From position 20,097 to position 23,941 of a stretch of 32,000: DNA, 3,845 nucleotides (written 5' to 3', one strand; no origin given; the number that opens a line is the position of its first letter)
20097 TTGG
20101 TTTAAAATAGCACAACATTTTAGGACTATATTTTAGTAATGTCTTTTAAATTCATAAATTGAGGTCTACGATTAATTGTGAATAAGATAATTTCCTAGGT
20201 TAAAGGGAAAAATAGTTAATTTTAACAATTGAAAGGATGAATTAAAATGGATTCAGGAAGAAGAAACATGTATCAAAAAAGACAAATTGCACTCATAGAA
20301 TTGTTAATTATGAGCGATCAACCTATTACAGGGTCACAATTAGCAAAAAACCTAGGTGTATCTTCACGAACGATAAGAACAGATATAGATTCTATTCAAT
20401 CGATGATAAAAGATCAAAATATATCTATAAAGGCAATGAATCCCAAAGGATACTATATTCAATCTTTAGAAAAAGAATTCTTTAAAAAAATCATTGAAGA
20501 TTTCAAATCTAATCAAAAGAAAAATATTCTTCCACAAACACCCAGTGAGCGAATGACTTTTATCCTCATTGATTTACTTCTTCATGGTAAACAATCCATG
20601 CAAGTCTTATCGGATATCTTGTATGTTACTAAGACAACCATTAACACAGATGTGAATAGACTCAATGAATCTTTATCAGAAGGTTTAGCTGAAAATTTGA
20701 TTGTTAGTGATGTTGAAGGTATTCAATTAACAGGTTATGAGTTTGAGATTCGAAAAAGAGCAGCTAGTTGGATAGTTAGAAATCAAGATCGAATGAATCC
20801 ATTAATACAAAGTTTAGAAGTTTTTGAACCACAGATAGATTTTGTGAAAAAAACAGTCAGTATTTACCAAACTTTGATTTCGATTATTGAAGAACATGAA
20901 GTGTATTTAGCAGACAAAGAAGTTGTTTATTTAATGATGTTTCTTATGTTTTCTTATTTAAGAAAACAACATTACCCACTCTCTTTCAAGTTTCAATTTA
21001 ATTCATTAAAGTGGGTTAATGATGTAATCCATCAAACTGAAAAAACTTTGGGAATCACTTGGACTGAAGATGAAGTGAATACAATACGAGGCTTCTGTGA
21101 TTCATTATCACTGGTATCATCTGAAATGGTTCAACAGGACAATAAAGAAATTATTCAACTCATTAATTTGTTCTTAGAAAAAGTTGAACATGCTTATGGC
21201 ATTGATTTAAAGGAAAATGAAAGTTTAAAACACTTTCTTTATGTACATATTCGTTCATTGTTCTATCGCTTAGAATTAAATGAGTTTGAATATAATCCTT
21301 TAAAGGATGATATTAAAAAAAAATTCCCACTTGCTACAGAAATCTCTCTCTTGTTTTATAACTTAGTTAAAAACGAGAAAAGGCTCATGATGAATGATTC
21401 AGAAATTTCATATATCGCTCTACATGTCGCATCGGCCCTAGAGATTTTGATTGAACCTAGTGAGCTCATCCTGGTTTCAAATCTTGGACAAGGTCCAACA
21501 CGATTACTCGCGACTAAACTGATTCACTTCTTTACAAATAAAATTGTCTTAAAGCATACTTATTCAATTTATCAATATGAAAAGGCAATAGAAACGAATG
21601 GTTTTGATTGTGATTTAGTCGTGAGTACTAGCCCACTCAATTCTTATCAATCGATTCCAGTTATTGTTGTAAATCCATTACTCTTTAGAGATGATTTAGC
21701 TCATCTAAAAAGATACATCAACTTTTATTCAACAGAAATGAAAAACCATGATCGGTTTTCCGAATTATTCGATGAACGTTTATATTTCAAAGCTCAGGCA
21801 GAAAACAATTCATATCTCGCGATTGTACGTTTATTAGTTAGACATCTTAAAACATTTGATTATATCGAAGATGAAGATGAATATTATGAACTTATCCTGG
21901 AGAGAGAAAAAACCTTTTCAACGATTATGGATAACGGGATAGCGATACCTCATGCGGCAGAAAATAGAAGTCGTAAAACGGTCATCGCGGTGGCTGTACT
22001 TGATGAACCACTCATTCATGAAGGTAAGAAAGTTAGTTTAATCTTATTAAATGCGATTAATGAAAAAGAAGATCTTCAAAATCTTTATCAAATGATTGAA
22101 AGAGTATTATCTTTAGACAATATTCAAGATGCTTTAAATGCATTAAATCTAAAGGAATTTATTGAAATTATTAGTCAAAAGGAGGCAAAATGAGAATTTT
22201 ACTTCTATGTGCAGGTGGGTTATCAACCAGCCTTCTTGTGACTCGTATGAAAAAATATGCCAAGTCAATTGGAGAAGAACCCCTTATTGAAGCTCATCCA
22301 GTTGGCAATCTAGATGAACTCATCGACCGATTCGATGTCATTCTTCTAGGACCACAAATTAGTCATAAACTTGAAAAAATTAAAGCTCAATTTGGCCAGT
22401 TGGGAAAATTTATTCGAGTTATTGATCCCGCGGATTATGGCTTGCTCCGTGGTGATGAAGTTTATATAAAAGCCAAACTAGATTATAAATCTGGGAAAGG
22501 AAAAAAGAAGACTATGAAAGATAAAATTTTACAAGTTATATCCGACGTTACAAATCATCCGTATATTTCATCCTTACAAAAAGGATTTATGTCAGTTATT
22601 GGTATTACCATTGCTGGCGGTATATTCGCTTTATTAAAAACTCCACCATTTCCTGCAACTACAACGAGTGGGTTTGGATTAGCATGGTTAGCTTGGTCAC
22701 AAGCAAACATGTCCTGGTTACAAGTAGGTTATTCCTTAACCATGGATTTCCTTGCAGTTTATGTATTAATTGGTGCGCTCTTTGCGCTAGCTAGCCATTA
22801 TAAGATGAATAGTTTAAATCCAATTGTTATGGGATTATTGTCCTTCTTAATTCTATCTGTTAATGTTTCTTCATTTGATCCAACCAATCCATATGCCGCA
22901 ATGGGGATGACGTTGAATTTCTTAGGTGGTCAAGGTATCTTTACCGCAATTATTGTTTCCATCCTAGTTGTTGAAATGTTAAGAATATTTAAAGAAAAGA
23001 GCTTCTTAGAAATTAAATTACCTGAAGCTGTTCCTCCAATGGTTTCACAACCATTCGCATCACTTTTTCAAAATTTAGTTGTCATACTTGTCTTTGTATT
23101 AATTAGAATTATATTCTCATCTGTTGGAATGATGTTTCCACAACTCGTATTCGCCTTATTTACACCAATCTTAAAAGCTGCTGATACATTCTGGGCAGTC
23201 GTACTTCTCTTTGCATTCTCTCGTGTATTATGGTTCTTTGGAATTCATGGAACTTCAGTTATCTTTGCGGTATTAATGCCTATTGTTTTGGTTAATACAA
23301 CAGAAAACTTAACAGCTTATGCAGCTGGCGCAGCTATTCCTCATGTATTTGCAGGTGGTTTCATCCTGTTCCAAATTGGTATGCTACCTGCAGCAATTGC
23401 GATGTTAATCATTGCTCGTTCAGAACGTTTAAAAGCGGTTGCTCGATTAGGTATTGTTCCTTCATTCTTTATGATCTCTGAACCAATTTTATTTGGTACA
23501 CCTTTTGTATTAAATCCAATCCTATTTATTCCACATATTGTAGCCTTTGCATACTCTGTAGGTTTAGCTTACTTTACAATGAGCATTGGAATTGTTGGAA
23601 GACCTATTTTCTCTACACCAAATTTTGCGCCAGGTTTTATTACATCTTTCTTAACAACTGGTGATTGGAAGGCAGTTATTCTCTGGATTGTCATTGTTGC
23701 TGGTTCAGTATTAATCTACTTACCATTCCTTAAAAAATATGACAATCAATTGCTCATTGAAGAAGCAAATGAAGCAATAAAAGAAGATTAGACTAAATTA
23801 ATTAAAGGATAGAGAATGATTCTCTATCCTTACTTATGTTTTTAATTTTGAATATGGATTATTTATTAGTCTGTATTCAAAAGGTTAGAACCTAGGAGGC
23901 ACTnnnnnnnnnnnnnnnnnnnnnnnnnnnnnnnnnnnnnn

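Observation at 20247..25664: PRD activator + fused Lac/Cel-family PTS EIIB-EIIC + leaderless cytoplasmic Cys-type sulfatase: a candidate PTS route for a sulfated glycoside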

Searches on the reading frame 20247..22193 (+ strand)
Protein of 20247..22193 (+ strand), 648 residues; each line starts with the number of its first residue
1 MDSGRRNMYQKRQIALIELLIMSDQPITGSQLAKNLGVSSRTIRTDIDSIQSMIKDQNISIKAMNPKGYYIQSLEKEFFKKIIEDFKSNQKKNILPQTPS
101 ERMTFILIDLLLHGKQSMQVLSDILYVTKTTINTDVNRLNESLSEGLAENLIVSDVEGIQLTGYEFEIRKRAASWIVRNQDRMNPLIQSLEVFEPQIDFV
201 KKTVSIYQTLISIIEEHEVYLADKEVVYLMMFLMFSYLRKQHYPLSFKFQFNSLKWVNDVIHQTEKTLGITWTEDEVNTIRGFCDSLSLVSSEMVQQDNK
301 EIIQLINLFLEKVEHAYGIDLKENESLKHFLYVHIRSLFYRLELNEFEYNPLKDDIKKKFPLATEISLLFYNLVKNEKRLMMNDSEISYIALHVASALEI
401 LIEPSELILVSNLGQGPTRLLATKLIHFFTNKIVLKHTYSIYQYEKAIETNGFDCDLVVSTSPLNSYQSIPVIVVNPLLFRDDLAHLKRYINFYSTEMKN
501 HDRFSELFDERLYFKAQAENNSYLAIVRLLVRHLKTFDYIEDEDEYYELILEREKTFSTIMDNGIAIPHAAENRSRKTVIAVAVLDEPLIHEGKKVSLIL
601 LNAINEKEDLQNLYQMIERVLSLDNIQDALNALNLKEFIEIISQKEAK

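Call 3: search_protein_families(library=pfam, proteins=[window:20247-22193:+], max_evalue=0.01)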
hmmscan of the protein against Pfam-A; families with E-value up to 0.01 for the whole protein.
window:20247-22193:+ (648 aa): 7 families
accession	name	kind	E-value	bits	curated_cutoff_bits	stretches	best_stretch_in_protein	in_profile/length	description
PF00359.27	PTS_EIIA_2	-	1.1e-20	74.5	27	1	517-644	11-143/144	Phosphoenolpyruvate-dependent sugar phosphotransferase system, EIIA 2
PF00874.25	PRD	-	6.1e-17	62.1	23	1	309-397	3-90/90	PRD domain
PF08279.18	HTH_11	-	9.7e-16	57.8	25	1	12-69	1-54/55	HTH domain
PF05043.19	Mga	-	5.2e-09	37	21.1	2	13-65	18-69/87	Mga helix-turn-helix domain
PF08280.17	HTH_Mga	-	2.5e-06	27.8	23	1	10-58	4-51/59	M protein trans-acting positive regulator (MGA) HTH domain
PF08220.18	HTH_DeoR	-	0.00034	20.7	21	0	15-51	4-39/57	DeoR-like helix-turn-helix domain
PF21476.4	PF0610-like_N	-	0.0013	19.3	33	0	16-56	6-44/50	PF0610-like, N-terminal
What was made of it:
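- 20247..22193 (+): PRD-containing transcriptional activator of the LicR/MtlR/ManR type. It has an N-terminal HTH_11/Mga domain, a PRD domain and a C-terminal EIIA(Mtl/Fru)-type domain. Pfam hits are HTH_11, Mga, PRD and PTS_EIIA_2 (call 3).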

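Call 4: search_protein_families(library=ncbifam, proteins=[window:20247-22193:+], max_evalue=0.01)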
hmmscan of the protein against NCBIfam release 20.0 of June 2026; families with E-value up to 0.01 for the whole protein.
window:20247-22193:+ (648 aa): 17 families
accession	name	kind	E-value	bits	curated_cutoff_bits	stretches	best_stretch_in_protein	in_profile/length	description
NF053736.1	AcpB_EbpR_MafR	subfamily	1.5e-22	80.6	130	2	201-492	167-481/481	AcpB/EbpR/MafR family transcriptional regulator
NF007366.0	PRK09863.1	equivalog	2.1e-18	66.1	426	1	8-608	1-548/586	putative frv operon regulatory protein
TIGR00848.1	fruA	subfamily_domain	7.7e-12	45.2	103.5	1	517-612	10-112/129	fructose PTS transporter subunit IIA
NF007293.0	PRK09765.1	equivalog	1.4e-09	37.1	763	1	519-646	18-153/639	PTS 2-O-a-mannosyl-D-glycerate transporter subunit IIABC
TIGR01419.1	nitro_reg_IIA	equivalog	1.3e-07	31.6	138.7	1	542-631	39-131/145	PTS IIA-like nitrogen regulatory protein PtsN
TIGR00122.1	birA_repr_reg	equivalog_domain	1.1e-06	28.5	70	0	16-51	3-38/69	biotin operon repressor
NF008319.0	PRK11109.1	equivalog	1.1e-06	28.2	302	1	528-640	23-137/376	fused PTS fructose transporter subunit IIA/HPr protein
NF047357.1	antiterm_GlcT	equivalog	2.5e-06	27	320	1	255-395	131-270/272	glucose PTS transporter transcription antiterminator GlcT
NF007389.0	PRK09913.1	equivalog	1.1e-05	25.5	151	1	524-583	19-78/148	PTS fructose transporter subunit IIA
NF010351.0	PRK13779.1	equivalog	1.1e-05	24.4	766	1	508-645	5-142/503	bifunctional PTS system fructose-specific transporter subunit IIA/HPr protein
NF007720.0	PRK10411.1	equivalog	4.6e-05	22.8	259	1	8-53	1-45/243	L-fucose operon activator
NF008145.0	PRK10896.1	equivalog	0.00021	21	221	1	547-592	51-97/161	PTS IIA-like nitrogen regulatory protein PtsN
NF053704.1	TransRegCcpNBacil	equivalog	0.00049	19.5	260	1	10-73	4-61/208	transcriptional regulator CcpN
NF011663.0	PRK15083.1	subfamily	0.00053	18.2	589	1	502-590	492-579/639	PTS mannitol transporter subunit IICBA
NF041397.1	TranRegGlpR_Halo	equivalog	0.0022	17.7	300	0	11-51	5-44/253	HTH-type transcriptional regulator GlpR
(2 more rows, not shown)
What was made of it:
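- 20247..22193 (+): NCBIfam AcpB/EbpR/MafR covers residues 201-492 (call 4).
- On LicR/MtlR/ManR-type PRD transcriptional activators: NCBIfam AcpB/EbpR/MafR spans residues 201-492 but scores below its cutoff (call 4).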

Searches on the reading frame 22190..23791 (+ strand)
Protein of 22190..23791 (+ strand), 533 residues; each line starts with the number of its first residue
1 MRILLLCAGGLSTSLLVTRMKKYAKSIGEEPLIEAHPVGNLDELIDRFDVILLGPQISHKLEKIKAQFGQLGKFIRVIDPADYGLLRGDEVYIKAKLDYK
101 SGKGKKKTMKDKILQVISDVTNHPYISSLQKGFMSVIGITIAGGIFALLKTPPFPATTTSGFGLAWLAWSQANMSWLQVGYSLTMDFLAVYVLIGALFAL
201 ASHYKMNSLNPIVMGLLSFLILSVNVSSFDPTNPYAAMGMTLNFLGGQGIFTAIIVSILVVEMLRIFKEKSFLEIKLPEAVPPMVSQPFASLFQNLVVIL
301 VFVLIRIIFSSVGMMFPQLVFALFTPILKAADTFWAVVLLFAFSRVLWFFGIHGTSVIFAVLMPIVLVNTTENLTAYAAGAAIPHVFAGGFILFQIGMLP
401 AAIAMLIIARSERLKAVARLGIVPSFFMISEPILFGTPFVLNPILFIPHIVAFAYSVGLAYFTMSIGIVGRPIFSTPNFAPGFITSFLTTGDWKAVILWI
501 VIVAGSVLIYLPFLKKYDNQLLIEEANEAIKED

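Call 3: search_protein_families(library=pfam, proteins=[window:22190-23791:+], max_evalue=0.01)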
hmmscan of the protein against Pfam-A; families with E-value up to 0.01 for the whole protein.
window:22190-23791:+ (533 aa): 2 families
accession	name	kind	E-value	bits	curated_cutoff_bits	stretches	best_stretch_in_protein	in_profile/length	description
PF02378.23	PTS_EIIC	-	1e-42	146.8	30.7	1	131-451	2-317/319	Phosphotransferase system, EIIC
PF02302.22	PTS_IIB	-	2.3e-10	41.4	23.6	1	2-91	1-87/90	PTS system, Lactose/Cellobiose specific IIB subunit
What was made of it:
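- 22190..23791 (+): Fused Lac/Cel-family PTS EIIB (about aa 1-100, active-site Cys7) and EIIC (about aa 113-532), joined by a Lys-rich linker. The start overlaps the regulator's stop codon (ATGA). Pfam hits are PF02302 and PF02378 (call 3).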

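Call 4: search_protein_families(library=ncbifam, proteins=[window:22190-23791:+], max_evalue=0.01)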
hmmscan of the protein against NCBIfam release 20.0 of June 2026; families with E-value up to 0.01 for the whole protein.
window:22190-23791:+ (533 aa): 8 families
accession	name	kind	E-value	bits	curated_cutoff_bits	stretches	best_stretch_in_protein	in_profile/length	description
TIGR00359.1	cello_pts_IIC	equivalog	8.3e-73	245.8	434.45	1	115-525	3-422/424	PTS cellobiose transporter subunit IIC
TIGR00410.1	lacE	subfamily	8.3e-73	245.8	236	1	115-525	3-422/424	PTS system, lactose/cellobiose family IIC component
NF007157.0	PRK09592.1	equivalog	2.8e-57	194.5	503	1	107-531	9-450/451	PTS cellobiose transporter subunit IIC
TIGR00394.1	lac_pts_IIC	equivalog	1.3e-52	179.4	614.4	1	119-526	7-411/412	lactose-specific PTS transporter subunit EIIC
NF007634.0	PRK10297.1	equivalog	1.2e-28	100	760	1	111-521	10-437/452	PTS N,N'-diacetylchitobiose transporter subunit IIC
TIGR00853.1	pts-lac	subfamily_domain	9.6e-23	80.7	110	1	2-91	46-137/140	lactose/cellobiose PTS transporter subunit IIB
NF007796.0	PRK10499.1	equivalog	5.5e-13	49.2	157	1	2-92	5-93/106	PTS sugar transporter subunit IIB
NF007155.0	PRK09590.1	equivalog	4e-06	27.3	101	1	2-83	3-86/104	PTS cellobiose transporter subunit IIB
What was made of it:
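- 22190..23791 (+): TIGR00410 scores 245.8 bits against a cutoff of 236 (call 4).
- Checked: TIGR00410 lacE scores 245.8 bits against a cutoff of 236 (call 4).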

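Call 60: search_solved_structures(query=window:22190-23791:+, max_evalue=0.001, show_alignments=2)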
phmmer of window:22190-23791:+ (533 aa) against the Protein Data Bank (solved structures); distinct sequences matched with E-value up to 0.001: 7.
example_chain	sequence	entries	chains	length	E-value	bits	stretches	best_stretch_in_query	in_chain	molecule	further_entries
3qnq_A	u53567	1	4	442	1.7e-49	172.4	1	113-532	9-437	PTS system, cellobiose-specific IIC component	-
2l2q_A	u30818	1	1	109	1.9e-15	60.1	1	1-92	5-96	PTS system, cellobiose-specific IIB component (CelA)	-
4mge_A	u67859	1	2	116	1.1e-13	54.3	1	1-102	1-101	PTS system, cellobiose-specific IIB component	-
2wy2_D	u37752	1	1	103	4.3e-09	39.1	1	3-91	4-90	N,N'-DIACETYLCHITOBIOSE-SPECIFIC PHOSPHOTRANSFERASE ENZYME IIB COMPONENT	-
1h9c_A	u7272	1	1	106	4.5e-09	39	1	3-91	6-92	PTS SYSTEM, CHITOBIOSE-SPECIFIC IIB COMPONENT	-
2wwv_D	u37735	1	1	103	9.3e-08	34.7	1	3-91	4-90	N,N'-DIACETYLCHITOBIOSE-SPECIFIC PHOSPHOTRANSFERASE ENZYME IIB COMPONENT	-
1e2b_A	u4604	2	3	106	9.9e-08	34.6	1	3-91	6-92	ENZYME IIB-CELLOBIOSE | ENZYME IIB OF THE CELLOBIOSE-SPECIFIC PHOSPHOTRANSFERASE SYSTEM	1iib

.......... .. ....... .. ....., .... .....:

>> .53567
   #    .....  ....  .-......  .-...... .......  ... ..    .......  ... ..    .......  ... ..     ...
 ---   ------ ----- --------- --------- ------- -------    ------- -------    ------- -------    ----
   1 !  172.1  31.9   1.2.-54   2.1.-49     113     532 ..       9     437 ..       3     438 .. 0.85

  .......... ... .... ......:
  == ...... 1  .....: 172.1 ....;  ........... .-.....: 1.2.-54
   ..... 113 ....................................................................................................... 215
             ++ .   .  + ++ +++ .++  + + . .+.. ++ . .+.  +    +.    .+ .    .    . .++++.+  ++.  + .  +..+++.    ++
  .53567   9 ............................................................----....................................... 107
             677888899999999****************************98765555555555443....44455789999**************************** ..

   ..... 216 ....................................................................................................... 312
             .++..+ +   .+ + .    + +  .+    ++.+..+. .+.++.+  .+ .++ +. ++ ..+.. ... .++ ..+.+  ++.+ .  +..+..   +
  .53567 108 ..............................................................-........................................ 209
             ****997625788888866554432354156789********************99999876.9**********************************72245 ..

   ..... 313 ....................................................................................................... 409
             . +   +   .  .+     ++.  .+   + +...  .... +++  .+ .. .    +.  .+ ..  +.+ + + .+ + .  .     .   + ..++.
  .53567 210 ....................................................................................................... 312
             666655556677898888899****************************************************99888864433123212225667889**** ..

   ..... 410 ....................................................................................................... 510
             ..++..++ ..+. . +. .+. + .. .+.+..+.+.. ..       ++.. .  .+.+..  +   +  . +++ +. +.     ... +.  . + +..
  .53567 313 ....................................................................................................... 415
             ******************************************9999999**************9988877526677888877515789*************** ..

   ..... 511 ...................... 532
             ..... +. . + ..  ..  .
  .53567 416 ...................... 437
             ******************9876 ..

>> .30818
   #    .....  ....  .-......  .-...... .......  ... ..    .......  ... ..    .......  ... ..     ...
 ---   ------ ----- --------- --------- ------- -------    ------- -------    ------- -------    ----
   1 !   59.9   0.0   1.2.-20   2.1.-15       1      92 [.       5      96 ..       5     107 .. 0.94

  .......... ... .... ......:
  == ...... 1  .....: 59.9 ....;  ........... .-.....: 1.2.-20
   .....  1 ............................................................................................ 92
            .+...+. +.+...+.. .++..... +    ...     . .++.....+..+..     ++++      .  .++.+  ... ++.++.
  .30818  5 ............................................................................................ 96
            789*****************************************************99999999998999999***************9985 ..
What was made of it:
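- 22190..23791 (+): The EIIB part aligns to 2l2q with the Cys conserved (call 60).
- On Lac/Cel family PTS Enzyme II (TC 4.A.3): The match to 3qnq ChbC is 1.7e-49 over residues 113-532 (call 60). Cys7 in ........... aligns with the Cys of 2l2q (call 60). GIHG and the I-S-E / I-N-E motifs are conserved in the alignment to 3qnq (call 60).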
